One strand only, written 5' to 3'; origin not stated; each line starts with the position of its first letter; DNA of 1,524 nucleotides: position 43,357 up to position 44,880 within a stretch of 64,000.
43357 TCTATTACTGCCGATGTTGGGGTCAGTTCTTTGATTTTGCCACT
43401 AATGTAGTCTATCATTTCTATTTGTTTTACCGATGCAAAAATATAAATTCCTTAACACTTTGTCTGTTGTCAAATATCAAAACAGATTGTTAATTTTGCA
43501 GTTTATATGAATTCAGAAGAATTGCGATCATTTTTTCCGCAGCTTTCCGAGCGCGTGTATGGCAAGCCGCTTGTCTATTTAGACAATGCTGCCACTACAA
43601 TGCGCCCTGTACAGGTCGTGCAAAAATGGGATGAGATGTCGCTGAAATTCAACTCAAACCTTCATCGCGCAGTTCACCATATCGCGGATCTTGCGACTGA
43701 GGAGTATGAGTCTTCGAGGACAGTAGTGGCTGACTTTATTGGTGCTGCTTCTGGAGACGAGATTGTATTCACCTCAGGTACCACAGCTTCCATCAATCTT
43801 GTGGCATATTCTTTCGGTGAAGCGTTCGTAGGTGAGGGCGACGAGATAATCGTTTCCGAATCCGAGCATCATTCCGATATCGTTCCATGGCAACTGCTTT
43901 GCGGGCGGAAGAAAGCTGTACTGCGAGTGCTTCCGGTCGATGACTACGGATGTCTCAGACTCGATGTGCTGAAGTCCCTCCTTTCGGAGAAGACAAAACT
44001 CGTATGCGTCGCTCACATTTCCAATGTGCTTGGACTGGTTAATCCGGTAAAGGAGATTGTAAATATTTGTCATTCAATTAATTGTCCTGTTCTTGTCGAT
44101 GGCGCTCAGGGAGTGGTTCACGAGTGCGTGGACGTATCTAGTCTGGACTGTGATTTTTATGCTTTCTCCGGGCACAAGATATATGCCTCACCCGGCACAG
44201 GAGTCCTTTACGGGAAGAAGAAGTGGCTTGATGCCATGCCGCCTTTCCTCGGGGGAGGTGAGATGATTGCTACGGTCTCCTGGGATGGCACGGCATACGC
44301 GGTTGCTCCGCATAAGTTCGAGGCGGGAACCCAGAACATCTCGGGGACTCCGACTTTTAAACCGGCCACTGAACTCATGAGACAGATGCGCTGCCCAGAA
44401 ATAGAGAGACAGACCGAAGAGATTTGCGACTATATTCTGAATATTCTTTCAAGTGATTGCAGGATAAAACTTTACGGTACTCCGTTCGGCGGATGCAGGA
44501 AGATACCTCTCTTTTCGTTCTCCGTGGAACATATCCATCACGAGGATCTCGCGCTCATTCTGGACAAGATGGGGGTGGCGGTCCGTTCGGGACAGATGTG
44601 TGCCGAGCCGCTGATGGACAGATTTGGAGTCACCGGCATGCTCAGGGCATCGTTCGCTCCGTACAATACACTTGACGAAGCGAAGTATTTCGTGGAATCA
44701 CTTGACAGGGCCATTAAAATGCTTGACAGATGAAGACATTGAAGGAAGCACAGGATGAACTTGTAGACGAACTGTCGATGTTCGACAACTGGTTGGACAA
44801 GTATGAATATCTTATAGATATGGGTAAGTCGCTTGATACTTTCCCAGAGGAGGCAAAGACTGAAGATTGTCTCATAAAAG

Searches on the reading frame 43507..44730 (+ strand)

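Call 40: search_protein_families(library=pfam, proteins=[window:43507-44730:+], max_evalue=0.00001)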
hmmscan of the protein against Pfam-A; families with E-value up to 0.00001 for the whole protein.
window:43507-44730:+ (408 aa): 2 families
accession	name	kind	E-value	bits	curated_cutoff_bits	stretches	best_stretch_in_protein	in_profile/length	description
PF00266.25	Aminotran_5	-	6e-124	414.2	21.5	1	23-395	1-371/371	Aminotransferase class-V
PF00155.27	Aminotran_1_2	-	2.3e-07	30.8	19.7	1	68-244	45-241/361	Aminotransferase class I and II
